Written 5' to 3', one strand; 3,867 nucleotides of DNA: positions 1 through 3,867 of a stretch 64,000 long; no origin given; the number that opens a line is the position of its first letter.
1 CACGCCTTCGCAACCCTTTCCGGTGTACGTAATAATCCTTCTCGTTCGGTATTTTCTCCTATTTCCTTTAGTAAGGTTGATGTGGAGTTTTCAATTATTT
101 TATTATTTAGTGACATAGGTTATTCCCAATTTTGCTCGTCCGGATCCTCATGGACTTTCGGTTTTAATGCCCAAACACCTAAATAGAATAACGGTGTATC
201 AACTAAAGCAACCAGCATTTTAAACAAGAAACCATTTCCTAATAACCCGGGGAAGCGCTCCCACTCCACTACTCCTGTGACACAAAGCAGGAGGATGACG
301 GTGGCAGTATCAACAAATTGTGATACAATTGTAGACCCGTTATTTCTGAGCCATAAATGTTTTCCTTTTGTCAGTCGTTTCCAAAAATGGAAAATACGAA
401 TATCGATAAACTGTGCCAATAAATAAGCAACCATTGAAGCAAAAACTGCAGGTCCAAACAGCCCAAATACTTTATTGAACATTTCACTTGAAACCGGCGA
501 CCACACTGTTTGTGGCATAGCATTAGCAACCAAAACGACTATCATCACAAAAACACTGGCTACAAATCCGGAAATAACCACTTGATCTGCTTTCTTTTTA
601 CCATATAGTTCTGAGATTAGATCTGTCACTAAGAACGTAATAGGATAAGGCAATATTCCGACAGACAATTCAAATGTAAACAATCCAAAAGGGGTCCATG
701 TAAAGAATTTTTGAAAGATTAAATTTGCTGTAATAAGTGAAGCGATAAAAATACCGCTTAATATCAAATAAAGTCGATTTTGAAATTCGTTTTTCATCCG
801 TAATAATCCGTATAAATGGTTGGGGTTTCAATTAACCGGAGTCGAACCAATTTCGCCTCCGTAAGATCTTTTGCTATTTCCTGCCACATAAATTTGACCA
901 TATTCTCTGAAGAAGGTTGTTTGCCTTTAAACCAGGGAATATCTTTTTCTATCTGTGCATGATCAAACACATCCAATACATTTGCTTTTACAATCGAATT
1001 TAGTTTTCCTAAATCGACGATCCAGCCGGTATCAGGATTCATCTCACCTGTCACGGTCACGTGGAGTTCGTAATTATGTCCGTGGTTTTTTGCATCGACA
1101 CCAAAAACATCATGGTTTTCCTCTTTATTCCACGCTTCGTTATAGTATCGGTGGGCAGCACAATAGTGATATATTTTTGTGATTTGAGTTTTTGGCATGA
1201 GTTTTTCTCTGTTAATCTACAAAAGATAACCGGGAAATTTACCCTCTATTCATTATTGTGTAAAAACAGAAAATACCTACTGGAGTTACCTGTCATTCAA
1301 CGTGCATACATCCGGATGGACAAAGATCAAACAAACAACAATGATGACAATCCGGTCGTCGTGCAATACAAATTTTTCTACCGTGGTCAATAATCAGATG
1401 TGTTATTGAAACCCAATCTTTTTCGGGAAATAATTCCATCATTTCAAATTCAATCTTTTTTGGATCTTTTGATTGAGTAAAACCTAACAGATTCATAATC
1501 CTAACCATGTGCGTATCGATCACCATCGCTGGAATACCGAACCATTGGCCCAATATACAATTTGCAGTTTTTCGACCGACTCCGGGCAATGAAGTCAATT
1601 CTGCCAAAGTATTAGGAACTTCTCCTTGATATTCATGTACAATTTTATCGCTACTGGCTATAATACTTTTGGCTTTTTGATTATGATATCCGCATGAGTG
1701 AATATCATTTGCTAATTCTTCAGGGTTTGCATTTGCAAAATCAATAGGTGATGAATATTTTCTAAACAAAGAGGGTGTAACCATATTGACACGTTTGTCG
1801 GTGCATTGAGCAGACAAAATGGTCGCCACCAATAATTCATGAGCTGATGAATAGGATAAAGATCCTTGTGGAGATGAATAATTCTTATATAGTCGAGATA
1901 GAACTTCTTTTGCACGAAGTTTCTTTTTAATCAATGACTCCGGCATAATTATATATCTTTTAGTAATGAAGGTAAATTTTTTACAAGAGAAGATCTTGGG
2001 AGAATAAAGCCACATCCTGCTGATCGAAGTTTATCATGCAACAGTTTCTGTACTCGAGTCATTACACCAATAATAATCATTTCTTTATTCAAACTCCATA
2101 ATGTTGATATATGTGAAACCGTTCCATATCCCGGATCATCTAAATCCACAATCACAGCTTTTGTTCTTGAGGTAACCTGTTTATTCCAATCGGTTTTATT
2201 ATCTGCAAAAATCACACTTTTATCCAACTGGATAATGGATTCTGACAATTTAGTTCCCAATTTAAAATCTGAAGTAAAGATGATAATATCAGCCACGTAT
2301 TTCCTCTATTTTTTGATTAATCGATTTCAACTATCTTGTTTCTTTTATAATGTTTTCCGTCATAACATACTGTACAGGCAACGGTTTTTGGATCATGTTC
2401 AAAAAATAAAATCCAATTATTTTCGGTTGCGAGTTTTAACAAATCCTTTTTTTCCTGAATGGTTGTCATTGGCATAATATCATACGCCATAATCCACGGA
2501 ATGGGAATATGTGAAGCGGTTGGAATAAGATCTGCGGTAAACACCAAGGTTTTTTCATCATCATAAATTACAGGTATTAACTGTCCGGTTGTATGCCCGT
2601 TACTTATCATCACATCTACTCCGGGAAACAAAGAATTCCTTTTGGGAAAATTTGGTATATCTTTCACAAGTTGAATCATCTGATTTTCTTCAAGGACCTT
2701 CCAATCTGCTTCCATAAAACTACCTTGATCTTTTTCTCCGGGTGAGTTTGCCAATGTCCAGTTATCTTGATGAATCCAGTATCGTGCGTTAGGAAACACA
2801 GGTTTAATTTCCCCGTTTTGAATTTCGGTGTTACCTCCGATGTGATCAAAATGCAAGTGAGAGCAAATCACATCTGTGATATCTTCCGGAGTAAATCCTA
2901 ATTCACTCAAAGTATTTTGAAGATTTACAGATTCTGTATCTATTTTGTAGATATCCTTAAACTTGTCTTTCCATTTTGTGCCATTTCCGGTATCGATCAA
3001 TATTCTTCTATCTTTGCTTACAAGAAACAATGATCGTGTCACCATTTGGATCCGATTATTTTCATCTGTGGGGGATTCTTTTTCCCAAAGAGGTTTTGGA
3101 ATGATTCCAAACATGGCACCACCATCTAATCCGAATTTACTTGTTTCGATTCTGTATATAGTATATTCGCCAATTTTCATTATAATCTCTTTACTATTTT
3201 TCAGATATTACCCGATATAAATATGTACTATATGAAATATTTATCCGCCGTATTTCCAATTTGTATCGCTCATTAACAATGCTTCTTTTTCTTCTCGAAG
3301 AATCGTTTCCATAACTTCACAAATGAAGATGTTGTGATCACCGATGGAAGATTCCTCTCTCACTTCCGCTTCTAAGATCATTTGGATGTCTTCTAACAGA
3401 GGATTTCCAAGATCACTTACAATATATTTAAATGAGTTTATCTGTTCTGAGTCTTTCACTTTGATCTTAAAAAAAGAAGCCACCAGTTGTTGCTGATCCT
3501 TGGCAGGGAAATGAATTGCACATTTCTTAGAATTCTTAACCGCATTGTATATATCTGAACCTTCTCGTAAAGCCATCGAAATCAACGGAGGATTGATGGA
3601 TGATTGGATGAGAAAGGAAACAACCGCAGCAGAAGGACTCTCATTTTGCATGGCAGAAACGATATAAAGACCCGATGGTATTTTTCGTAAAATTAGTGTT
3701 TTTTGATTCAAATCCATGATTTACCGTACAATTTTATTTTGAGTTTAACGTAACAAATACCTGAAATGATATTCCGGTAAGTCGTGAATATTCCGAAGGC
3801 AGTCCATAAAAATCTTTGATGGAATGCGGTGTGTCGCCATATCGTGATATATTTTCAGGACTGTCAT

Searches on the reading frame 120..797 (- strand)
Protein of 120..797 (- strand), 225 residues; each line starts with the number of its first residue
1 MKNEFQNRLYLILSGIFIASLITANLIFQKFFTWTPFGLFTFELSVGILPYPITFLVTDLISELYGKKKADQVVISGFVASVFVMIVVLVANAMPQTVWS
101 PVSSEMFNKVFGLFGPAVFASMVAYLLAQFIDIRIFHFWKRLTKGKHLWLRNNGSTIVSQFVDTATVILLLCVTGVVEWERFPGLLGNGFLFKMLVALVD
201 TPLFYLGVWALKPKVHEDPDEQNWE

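Call 23: search_protein_families(library=pfam, proteins=[window:120-797:-], max_evalue=0.0001)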
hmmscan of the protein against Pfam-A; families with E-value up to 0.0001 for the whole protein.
window:120-797:- (225 aa): 1 family
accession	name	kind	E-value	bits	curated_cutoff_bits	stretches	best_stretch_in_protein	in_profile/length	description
PF02592.20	Vut_1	-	6.5e-50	169.9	27.2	1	46-206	2-151/152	Putative vitamin uptake transporter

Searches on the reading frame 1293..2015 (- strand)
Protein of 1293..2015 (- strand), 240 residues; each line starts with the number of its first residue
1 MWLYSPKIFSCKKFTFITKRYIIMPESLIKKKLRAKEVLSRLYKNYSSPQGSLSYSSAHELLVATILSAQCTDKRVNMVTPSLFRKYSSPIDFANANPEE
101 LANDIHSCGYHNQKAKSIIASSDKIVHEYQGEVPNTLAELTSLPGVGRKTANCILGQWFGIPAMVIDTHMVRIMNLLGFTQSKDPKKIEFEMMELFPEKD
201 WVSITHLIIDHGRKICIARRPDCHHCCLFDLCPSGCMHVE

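Call 23: search_protein_families(library=pfam, proteins=[window:1293-2015:-], max_evalue=0.0001)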
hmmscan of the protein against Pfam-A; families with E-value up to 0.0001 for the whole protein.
window:1293-2015:- (240 aa): 2 families
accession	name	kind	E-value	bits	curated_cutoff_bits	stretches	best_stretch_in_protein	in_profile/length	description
PF00730.31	HhH-GPD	-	2.6e-24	86.1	26.2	1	63-197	1-107/108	HhH-GPD superfamily base excision DNA repair protein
PF00633.29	HHH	-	1.1e-10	41.3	24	1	128-155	1-28/30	Helix-hairpin-helix motif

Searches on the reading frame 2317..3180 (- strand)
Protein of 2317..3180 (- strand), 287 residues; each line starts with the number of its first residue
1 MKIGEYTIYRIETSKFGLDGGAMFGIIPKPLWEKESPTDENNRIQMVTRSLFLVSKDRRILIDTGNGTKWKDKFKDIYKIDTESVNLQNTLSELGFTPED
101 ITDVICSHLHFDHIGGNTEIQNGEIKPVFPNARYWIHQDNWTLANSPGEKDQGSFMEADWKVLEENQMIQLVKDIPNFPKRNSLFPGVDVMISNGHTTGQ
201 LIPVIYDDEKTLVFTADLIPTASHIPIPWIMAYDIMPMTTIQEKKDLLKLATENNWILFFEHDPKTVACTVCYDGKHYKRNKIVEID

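Call 23: search_protein_families(library=pfam, proteins=[window:2317-3180:-], max_evalue=0.0001)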
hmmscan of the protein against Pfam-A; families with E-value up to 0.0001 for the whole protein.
window:2317-3180:- (287 aa): 2 families
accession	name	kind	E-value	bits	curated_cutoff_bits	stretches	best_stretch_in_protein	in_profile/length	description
PF00753.33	Lactamase_B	-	3.8e-23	82.9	22.7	1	50-262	8-196/196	Metallo-beta-lactamase superfamily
PF12706.13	Lactamase_B_2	-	6.8e-05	23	27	1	58-219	1-144/200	Beta-lactamase superfamily domain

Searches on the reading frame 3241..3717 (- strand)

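Call 23: search_protein_families(library=pfam, proteins=[window:3241-3717:-], max_evalue=0.0001)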
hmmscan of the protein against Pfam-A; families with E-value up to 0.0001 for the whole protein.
window:3241-3717:- (158 aa): 1 family
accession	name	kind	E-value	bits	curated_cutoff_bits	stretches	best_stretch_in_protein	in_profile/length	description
PF01613.24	Flavin_Reduct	-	2.5e-28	99.6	27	1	10-153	1-148/153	Flavin reductase like domain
